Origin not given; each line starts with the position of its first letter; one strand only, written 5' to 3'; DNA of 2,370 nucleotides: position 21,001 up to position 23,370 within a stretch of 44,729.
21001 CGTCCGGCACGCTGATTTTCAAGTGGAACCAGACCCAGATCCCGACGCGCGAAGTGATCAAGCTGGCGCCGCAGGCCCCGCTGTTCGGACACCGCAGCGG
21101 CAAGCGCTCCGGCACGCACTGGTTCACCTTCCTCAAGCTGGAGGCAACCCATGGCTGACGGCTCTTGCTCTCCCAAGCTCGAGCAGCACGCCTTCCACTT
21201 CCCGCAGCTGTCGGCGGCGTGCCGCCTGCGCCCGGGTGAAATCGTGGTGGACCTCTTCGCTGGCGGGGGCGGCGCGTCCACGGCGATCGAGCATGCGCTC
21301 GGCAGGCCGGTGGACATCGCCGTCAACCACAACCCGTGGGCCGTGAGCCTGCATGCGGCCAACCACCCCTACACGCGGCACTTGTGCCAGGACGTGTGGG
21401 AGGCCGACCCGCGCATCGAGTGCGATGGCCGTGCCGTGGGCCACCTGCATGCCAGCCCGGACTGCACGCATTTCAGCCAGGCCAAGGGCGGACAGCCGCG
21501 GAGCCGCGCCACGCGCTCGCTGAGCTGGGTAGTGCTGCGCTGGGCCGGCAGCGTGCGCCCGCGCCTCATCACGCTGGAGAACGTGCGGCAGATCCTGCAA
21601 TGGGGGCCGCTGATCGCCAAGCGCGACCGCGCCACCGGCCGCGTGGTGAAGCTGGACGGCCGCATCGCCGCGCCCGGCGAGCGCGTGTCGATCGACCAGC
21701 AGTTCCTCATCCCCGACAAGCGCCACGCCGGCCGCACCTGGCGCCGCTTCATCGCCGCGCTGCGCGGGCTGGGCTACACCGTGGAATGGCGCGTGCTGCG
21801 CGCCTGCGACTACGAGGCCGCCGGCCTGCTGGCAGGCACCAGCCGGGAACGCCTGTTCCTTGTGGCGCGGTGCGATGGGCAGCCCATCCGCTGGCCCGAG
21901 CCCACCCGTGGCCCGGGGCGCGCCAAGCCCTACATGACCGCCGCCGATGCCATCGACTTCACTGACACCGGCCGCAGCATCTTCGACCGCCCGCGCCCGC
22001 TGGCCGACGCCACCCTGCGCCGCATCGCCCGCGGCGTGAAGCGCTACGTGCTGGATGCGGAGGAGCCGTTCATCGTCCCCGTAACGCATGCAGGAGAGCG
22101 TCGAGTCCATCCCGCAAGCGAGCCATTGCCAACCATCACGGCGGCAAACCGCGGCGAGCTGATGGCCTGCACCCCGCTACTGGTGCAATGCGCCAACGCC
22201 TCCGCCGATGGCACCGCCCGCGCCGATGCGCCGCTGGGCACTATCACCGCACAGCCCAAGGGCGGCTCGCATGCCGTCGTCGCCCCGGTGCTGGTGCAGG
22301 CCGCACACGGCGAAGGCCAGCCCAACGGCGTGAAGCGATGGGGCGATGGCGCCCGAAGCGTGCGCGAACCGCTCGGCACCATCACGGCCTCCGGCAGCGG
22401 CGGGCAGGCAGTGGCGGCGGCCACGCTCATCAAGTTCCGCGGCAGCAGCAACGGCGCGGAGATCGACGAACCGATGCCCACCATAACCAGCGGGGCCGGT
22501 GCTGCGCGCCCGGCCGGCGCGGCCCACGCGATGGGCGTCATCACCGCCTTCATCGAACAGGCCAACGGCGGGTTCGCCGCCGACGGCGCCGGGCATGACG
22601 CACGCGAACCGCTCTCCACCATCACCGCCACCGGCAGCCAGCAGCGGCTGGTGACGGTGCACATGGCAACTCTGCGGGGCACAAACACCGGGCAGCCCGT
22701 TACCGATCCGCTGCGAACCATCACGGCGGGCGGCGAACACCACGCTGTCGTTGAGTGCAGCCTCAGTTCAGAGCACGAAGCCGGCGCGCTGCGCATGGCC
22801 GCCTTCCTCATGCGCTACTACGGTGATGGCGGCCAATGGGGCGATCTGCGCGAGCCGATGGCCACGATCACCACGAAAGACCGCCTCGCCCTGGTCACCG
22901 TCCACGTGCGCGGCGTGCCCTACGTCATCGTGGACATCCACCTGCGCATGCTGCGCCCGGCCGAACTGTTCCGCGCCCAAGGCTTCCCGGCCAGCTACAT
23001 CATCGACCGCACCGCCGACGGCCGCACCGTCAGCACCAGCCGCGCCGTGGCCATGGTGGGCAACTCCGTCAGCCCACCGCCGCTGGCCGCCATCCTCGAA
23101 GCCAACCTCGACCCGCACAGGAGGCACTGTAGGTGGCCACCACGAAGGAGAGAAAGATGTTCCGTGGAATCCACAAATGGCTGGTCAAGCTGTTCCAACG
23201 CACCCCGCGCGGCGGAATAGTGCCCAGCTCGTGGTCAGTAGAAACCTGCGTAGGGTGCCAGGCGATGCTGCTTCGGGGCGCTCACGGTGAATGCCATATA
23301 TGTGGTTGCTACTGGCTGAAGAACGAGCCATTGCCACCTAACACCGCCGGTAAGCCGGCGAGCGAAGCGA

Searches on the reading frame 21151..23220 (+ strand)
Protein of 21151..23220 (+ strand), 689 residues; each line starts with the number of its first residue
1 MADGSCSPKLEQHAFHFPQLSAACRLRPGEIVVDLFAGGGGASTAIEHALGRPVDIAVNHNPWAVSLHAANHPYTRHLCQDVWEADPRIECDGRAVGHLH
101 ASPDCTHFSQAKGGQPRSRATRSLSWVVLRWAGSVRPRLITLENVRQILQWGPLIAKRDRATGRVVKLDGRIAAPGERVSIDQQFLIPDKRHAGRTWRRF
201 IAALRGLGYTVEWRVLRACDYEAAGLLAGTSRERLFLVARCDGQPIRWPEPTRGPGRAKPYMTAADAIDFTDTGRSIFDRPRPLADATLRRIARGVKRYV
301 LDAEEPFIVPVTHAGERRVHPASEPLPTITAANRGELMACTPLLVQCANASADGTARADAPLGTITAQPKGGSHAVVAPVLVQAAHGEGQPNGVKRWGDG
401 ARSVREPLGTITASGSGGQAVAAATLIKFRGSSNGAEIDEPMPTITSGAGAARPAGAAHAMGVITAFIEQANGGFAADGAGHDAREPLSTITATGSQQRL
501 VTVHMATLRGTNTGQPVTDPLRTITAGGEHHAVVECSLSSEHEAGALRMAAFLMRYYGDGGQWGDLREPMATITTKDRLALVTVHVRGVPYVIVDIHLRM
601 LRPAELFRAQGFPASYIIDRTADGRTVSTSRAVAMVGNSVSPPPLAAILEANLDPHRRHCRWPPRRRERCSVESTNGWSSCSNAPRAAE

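Call 12: search_protein_families(library=pfam, proteins=[window:21151-23220:+], max_evalue=0.01)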
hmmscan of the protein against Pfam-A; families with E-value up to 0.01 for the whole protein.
window:21151-23220:+ (689 aa): 1 family
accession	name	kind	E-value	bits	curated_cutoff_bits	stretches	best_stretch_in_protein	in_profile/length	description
PF00145.23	DNA_methylase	-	5.3e-23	82.4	22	3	32-149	3-115/324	C-5 cytosine-specific DNA methylase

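Call 13: search_protein_families(library=phrogs, proteins=[window:21151-23220:+], max_evalue=0.01)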
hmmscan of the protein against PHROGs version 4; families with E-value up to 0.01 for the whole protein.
window:21151-23220:+ (689 aa): 7 families
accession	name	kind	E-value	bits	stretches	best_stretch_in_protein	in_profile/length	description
phrog_23072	-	other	1.5e-95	322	4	420-659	143-394/400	DNA methyltransferase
phrog_116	-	other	1.1e-90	306.1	1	27-666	205-503/779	DNA methyltransferase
phrog_29443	-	unknown function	1.2e-42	146.9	1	30-161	3-134/273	-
phrog_363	-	other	3.5e-34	119.4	1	31-253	55-227/327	DNA methyltransferase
phrog_5999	-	other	1e-28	100.5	1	31-126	4-101/109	DNA methyltransferase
phrog_13621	-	unknown function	1.3e-22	81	1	561-653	20-109/121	-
phrog_26517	-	unknown function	5.4e-10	40.1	1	12-58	5-50/281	-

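Call 22: find_related_loci(query=window:21151-23220:+, collection=viral_contigs, flank=10000)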
Query window:21151-23220:+ (689 aa) in viral_contigs; peptide patterns used: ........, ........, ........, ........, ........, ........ (x = any residue, [..] = any of these).
42 stretches matched a pattern; 39 encode a relative of the query (tblastn E <= 1e-3); 39 distinct loci.
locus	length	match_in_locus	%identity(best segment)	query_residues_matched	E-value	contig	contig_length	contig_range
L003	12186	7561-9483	72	1-654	0e+0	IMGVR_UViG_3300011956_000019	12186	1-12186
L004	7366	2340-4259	72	1-653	0e+0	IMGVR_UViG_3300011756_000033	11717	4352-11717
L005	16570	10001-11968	71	1-665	0e+0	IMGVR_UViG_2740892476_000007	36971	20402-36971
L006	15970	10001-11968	71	1-665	0e+0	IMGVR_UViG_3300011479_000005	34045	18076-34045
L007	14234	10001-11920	71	1-653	0e+0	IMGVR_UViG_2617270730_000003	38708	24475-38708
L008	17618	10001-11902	70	1-653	0e+0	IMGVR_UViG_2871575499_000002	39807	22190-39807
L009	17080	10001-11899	70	1-653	0e+0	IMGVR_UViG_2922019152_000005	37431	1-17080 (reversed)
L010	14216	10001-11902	70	1-653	0e+0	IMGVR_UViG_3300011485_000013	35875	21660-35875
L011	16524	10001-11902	70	1-653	0e+0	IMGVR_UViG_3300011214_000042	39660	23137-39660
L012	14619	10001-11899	69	1-652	0e+0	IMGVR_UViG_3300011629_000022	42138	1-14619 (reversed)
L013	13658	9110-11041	68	1-665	0e+0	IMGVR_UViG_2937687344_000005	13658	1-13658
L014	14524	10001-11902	68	1-653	0e+0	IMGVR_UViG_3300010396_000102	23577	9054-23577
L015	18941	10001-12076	61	1-654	0e+0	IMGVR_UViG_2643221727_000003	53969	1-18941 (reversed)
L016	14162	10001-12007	61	1-653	0e+0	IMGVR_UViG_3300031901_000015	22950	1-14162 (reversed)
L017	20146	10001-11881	54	9-652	0e+0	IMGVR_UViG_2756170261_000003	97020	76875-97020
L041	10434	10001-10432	73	1-151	8e-62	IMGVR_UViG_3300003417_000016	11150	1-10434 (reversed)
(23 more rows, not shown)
